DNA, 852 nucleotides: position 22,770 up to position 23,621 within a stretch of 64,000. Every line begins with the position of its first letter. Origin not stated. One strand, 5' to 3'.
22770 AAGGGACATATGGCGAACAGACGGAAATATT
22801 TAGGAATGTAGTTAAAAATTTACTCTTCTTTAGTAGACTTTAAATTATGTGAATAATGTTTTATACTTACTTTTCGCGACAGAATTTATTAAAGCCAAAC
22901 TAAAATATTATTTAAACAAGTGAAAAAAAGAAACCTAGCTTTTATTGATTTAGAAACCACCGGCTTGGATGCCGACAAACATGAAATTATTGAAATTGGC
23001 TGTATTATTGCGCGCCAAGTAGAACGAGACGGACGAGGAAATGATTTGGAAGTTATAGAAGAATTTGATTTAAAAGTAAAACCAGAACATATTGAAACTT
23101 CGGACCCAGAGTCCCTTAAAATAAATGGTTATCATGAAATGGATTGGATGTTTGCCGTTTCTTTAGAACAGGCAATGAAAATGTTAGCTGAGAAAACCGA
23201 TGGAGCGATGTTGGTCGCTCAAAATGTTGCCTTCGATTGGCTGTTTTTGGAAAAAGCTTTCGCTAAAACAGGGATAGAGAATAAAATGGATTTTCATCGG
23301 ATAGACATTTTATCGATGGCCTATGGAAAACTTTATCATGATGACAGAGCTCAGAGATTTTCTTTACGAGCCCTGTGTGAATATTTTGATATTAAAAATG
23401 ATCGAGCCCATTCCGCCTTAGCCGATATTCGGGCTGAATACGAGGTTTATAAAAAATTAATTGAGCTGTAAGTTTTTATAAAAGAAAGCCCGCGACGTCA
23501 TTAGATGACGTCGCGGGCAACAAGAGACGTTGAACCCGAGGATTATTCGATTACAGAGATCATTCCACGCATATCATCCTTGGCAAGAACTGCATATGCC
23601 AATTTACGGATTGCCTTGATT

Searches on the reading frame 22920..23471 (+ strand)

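Call 68: search_protein_families(library=pfam, proteins=[window:22920-23471:+], max_evalue=0.001)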
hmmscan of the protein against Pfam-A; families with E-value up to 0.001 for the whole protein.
window:22920-23471:+ (183 aa): 3 families
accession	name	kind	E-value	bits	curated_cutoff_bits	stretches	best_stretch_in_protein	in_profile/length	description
PF00929.31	RNase_T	-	3.4e-24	86.7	24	1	8-177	2-164/164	Exonuclease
PF13482.12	RNase_H_2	-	2.2e-05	24.9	22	0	7-31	1-25/165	RNase_H superfamily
PF16473.11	Rv2179c-like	-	0.00055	20.1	27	0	7-173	3-169/177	3'-5' exoribonuclease Rv2179c-like domain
